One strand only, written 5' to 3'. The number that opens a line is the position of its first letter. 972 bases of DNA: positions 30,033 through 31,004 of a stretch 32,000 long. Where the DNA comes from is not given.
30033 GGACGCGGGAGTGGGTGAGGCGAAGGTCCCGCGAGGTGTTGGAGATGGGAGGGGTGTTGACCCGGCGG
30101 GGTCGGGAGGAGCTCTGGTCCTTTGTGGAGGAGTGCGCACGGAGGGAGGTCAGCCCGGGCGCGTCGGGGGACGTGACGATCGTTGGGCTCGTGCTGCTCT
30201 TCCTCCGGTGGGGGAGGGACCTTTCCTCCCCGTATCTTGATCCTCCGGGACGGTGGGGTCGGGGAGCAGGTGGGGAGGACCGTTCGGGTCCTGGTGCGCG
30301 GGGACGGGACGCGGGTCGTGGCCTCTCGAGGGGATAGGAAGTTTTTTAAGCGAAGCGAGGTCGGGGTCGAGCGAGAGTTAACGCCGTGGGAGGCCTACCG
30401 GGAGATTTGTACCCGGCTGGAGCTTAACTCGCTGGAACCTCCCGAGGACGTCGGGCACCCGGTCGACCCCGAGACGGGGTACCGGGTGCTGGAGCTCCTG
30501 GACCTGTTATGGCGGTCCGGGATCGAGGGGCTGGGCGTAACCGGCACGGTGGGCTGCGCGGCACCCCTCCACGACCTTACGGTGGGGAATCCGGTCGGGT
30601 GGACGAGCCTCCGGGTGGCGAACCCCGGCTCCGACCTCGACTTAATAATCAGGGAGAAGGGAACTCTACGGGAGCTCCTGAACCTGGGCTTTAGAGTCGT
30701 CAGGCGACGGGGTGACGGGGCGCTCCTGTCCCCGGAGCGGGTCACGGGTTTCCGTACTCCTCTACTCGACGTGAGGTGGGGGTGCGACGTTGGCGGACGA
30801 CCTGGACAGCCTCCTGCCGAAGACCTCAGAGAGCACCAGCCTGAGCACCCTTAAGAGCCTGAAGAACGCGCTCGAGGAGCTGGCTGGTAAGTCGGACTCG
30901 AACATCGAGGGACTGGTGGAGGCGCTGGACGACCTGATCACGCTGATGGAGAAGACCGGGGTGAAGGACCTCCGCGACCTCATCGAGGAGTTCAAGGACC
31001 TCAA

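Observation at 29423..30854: CitG-like synthase followed by an MdcG/CitX-like nucleotidyltransferase-fold protein, with no citrate lyase or malonate decarboxylase genes in this window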

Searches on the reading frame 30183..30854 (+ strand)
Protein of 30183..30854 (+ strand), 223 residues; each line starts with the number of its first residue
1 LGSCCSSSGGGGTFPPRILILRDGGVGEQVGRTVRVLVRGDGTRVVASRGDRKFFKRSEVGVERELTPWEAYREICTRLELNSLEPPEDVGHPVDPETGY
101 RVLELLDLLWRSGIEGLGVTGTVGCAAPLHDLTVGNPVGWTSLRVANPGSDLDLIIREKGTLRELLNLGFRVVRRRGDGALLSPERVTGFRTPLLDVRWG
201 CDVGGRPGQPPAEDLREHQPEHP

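Call 3: search_protein_families(library=pfam, proteins=[window:30183-30854:+], max_evalue=1)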
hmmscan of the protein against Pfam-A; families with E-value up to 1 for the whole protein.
window:30183-30854:+ (223 aa): 1 family
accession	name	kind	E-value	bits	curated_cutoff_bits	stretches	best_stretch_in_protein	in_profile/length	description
PF07927.17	HicA_toxin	-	0.19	12.3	27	0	163-178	6-21/58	HicA toxin of bacterial toxin-antitoxin,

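Call 4: search_protein_families(library=ncbifam, proteins=[window:30183-30854:+], max_evalue=1)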
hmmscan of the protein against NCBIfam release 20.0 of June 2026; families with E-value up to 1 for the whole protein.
window:30183-30854:+ (223 aa): 0 families

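Call 7: find_homologous_proteins(query=window:30183-30854:+, max_evalue=0.001)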
Query window:30183-30854:+ (223 aa): 6 proteins with E <= 0.001 among 1114 candidates.
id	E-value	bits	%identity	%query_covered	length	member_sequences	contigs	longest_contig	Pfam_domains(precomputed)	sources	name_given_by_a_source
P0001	1.6e-91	324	84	78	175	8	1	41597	-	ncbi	-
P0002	8.4e-62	227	59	79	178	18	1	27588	-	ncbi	ncbi:hypothetical protein [Methanopyrus kandleri]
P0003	9.1e-53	198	59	67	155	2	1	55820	-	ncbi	-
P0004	6.5e-48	182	57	75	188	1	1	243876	-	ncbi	-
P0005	1.2e-46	177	60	60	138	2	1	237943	-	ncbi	-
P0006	1.1e-43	168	55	74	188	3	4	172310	-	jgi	-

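Call 10: find_encoding_contigs(protein=P0002, flank=8000, max_places=3)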
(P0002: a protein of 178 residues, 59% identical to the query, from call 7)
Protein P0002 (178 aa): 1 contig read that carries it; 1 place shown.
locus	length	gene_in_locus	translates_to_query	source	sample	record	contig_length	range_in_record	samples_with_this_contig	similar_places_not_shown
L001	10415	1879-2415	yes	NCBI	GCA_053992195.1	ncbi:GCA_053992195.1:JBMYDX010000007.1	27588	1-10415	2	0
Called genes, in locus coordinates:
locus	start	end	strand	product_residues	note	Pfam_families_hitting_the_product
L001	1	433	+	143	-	PF00132:Hexapep (weak)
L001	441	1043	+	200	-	-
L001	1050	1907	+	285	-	PF01874:CitG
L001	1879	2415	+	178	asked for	-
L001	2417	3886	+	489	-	PF13191:AAA_16 (faint), PF16450:Prot_ATP_ID_OB_C, PF17758:Prot_ATP_ID_OB_N, PF05496:RuvB_N (weak), PF00004:AAA, PF07724:AAA_2 (weak), PF23902:AAA_lid_PRS2_C (weak), PF17862:AAA_lid_3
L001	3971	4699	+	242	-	-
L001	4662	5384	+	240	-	PF00535:Glycos_transf_2, PF13641:Glyco_tranf_2_3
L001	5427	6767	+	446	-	PF00890:FAD_binding_2 (weak), PF01134:GIDA (faint), PF01266:DAO (faint), PF01494:FAD_binding_3 (faint), PF01593:Amino_oxidase (faint), PF07992:Pyr_redox_2, PF00070:Pyr_redox, PF02852:Pyr_redox_dim, +6 more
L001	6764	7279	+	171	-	PF01769:MgtE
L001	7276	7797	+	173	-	PF01769:MgtE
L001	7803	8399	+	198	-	PF01895:PhoU, PF02080:TrkA_C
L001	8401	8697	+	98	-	PF21476:PF0610-like_N, PF23470:Zn_ribbon_PF0610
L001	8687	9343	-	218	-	-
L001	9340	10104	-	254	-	-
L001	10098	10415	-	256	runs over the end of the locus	PF01416:PseudoU_synth_1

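Call 17: predict_structure(alignment_id=A2)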
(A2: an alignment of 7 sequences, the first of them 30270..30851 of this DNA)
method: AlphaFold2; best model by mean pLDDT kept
length: 194 residues; sequences in the alignment: 7
mean_pLDDT: 55.8   pTM: 0.55
mean pLDDT of the five models: 55.8, 51.9, 50.1, 49.8, 48.7
residues with pLDDT >= 90: 7; 70-90: 52; 50-70: 46; < 50: 89
segments of 3 or more residues with pLDDT < 50: 4-26, 55-65, 91-120, 173-194
pLDDT, mean of each block of 10 residues (from residue 1): 44 42 50 55 59 48 51 73 69 39 30 33 69 87 85 84 78 39 32 34
secondary structure, 60 per line:
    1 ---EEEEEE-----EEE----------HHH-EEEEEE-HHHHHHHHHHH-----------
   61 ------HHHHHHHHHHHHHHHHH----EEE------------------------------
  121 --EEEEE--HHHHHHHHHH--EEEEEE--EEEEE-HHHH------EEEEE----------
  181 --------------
elements in order: E4-9 E15-17 E32-37 H39-49 H67-83 E88-90 E123-127 H130-139 E142-147 E150-154 H156-159 E166-170

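Call 27: search_protein_representatives(alignment_id=A2)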
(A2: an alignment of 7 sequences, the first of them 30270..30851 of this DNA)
Query: 7 sequences, 176 profile positions. Proteins with E-value up to 0.001 (for the whole library): 3; up to 1e-10: 3; up to 1e-30: 3. The best 3 are listed.
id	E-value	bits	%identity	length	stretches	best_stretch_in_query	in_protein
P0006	9.7e-84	295.8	-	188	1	1-176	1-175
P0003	3.8e-82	290.6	-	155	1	16-169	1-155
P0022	1.3e-39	152.2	-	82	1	28-108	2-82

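Call 28: search_solved_structures(query=A2, max_evalue=10, show_alignments=3)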
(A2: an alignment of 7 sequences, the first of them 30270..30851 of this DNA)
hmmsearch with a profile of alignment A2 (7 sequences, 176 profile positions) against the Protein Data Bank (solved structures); distinct sequences matched with E-value up to 10: 4.
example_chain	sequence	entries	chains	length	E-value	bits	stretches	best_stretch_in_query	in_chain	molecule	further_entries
3cmu_A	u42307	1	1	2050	2e-08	37.5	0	61-100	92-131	Protein recA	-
3cmt_A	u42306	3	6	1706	5.5e-07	32.8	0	61-100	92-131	Protein recA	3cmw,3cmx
3cmv_A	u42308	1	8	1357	2.1e-05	27.6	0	61-100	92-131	Protein recA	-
3ivs_A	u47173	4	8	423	0.75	12.8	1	70-96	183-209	Homocitrate synthase, mitochondrial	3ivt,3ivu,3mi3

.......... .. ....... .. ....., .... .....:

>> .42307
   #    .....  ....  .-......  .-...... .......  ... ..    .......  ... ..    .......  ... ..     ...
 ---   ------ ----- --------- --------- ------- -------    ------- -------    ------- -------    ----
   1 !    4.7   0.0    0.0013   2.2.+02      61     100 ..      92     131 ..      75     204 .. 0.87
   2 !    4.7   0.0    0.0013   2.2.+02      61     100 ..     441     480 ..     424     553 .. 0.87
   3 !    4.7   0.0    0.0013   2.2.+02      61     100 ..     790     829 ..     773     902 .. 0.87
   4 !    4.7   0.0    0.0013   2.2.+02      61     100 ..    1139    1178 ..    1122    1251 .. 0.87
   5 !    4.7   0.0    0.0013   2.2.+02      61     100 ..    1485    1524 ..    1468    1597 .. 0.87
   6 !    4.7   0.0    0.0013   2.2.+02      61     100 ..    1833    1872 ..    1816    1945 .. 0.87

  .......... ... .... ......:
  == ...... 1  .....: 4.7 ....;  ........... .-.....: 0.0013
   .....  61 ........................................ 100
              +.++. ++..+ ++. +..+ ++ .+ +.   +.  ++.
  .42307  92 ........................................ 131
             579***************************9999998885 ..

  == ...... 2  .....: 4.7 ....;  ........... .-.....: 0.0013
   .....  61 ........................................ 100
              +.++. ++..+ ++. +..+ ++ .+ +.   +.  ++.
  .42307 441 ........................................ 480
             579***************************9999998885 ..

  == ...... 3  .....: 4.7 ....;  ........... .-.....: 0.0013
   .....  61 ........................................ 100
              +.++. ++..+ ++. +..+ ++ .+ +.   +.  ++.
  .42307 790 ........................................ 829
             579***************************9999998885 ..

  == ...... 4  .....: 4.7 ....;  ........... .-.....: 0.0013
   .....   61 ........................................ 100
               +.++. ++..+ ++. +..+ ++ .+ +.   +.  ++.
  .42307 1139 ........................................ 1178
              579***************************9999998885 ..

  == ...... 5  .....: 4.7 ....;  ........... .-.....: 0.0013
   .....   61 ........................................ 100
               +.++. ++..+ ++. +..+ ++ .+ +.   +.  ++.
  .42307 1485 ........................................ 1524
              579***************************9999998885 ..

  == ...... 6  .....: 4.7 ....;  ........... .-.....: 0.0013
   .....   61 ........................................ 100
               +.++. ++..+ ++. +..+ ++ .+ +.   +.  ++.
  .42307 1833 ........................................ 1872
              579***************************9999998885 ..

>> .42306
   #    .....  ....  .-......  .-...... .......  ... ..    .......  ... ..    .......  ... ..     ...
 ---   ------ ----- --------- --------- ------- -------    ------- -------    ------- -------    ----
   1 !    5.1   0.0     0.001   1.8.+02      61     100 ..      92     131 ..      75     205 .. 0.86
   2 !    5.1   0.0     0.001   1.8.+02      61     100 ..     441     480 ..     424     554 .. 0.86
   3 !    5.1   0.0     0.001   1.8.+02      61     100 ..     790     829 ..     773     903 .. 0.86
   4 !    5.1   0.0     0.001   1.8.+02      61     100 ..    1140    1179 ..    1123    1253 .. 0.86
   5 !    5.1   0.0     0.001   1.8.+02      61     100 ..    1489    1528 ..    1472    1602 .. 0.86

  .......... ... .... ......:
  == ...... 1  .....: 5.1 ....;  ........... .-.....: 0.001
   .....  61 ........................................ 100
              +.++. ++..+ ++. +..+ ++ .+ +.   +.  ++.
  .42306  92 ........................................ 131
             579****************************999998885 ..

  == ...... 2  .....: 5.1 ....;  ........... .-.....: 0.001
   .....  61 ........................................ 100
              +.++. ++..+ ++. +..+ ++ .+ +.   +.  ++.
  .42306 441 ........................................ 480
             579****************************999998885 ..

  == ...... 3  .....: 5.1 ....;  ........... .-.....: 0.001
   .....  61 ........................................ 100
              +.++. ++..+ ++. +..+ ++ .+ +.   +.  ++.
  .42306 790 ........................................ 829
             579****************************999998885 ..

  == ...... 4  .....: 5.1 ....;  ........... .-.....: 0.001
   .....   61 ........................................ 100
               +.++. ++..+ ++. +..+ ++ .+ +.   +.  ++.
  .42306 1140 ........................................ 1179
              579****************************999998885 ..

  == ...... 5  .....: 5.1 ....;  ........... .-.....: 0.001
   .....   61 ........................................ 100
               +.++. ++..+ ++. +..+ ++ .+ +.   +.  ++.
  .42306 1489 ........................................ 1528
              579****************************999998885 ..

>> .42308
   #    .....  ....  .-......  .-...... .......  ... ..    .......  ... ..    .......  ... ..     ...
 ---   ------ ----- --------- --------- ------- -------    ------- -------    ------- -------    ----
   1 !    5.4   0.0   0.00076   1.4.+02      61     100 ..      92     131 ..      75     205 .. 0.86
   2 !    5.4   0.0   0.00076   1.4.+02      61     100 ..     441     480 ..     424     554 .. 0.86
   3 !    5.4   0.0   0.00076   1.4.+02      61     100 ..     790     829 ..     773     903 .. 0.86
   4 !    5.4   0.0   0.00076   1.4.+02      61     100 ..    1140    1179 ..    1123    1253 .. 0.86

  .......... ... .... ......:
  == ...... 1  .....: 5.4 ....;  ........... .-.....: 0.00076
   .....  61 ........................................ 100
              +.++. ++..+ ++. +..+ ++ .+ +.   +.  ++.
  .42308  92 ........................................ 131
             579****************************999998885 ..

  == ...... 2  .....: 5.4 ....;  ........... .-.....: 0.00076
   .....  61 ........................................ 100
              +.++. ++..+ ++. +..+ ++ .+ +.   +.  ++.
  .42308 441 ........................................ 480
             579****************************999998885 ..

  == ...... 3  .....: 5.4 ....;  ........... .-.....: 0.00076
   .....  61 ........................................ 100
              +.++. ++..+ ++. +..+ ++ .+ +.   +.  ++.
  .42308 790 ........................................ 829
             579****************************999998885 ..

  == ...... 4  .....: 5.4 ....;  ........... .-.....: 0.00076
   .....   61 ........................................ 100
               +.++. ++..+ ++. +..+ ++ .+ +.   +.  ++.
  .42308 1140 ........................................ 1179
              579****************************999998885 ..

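Call 36: fold_search(model_id=the predicted structure, library=pdb)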
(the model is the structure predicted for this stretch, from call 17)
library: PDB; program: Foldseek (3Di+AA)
matches with E <= 10: 193; with E <= 0.001: 0
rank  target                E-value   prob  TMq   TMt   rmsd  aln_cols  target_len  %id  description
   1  4wqk                  6.7e-03  0.99  0.32  0.35   4.2       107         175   21  Crystal structure of aminoglycoside nucleotidylyltransferase ANT(2")-Ia, apo form (released 2014-11-12)
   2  4nkt_B                1.0e-02  0.97  0.32  0.22   8.2       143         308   14  Structure of Cid1 in complex with the UTP analog UMPNPP (released 2013-12-18)
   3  5cfs                  1.4e-02  0.97  0.33  0.36   4.4       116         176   21  Crystal Structure of ANT(2")-Ia in complex with AMPCPP and tobramycin (released 2016-03-16)
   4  5cfu                  1.8e-02  0.96  0.33  0.36   4.4       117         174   20  Crystal Structure of ANT(2")-Ia in complex with adenylyl-2"-tobramycin (released 2016-07-20)
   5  4xje                  4.9e-02  0.90  0.35  0.38   4.4       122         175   20  CRYSTAL STRUCTURE OF ANT(2") IN COMPLEX WITH AMP AND TOBRAMYCIN (released 2016-01-20)
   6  5u8h_A                7.6e-02  0.87  0.33  0.21   4.7       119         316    9  DNA Polymerase Beta G231D crystallized in PEG 400 (released 2017-04-26)
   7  4ep7_B                7.6e-02  0.84  0.36  0.23   7.8       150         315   14  Functional implications from the Cid1 poly(U) polymerase crystal structure (released 2012-06-06)
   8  4m9g_A                8.1e-02  0.85  0.33  0.21   4.7       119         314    9  DNA Polymerase Beta E295K Binary Complex (released 2013-10-16)
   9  2wl9_D                8.1e-02  0.14  0.19  0.14  12.9       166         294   14  Crystal structure of catechol 2,3-dioxygenase (released 2010-09-01)
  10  4nku_B                8.7e-02  0.75  0.31  0.21   8.9       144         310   14  Structure of Cid1 in complex with its short product ApU (released 2013-12-18)
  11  1jn3                  9.9e-02  0.69  0.31  0.26   4.8       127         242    9  FIDELITY PROPERTIES AND STRUCTURE OF M282L MUTATOR MUTANT OF DNA POLYMERASE: SUBTLE STRUCTURAL CHANGES INFLUENCE THE MEC (released 2001-08-03)
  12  1zsw                  9.9e-02  0.20  0.22  0.14  14.3       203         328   10  Crystal Structure of Bacillus cereus Metallo Protein from Glyoxalase family (released 2005-06-07)
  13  5tb9_A                1.2e-01  0.57  0.30  0.19   5.6       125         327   10  Precatalytic ternary complex of Human DNA Polymerase Beta in closed conformation With Gapped DNA substrate incoming (- (released 2017-01-11)
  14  4ub5_A                1.6e-01  0.75  0.32  0.21   4.6       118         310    9  DNA polymerase beta substrate complex with a templating cytosine, incoming 8-oxodGTP, and Mn2+, 5 s (released 2014-11-12)
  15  4m9j_A                1.6e-01  0.72  0.32  0.22   4.4       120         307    9  DNA Polymerase Beta E295K Soaked with dUMPNPP (released 2013-10-16)
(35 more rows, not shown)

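Call 86: search_protein_families(library=pfam, alignment_id=A2, max_evalue=10)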
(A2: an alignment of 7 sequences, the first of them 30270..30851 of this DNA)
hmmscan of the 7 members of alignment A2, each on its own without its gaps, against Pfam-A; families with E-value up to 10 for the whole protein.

A. member 1, window:30270-30851:+ (194 aa): 1 family
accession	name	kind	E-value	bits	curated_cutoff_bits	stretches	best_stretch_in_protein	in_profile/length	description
PF07927.17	HicA_toxin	-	0.14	12.8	27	0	134-149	6-21/58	HicA toxin of bacterial toxin-antitoxin,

B. families by the number of members that match (of 7 scanned): 4 families
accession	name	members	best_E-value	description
PF07927.17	HicA_toxin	2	0.076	HicA toxin of bacterial toxin-antitoxin,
PF17906.7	HTH_48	1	0.1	HTH domain in Mos1 transposase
PF10620.15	MdcG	1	0.22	Phosphoribosyl-dephospho-CoA transferase MdcG C-terminal domain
PF21873.2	Thioredoxin_17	1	0.25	Thioredoxin-like domain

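Call 94: predict_structure(alignment_id=A6)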
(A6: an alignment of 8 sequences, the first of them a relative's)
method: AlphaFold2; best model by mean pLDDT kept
length: 178 residues; sequences in the alignment: 8
mean_pLDDT: 58.6   pTM: 0.60
mean pLDDT of the five models: 58.6, 55.9, 50.4, 46.9, 41.9
residues with pLDDT >= 90: 0; 70-90: 54; 50-70: 54; < 50: 70
segments of 3 or more residues with pLDDT < 50: 1-15, 17-32, 58-68, 99-118, 176-178
pLDDT, mean of each block of 10 residues (from residue 1): 34 46 45 51 60 56 44 69 81 58 40 40 55 77 86 81 76 56
secondary structure, 60 per line:
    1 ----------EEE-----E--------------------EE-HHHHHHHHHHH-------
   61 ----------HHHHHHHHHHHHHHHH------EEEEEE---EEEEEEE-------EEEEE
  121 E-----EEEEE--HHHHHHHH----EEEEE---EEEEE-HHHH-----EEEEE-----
elements in order: E11-13 H43-53 H71-86 E93-98 E102-108 E116-121 E127-131 H134-141 E146-150 E154-158 H160-163 E169-173
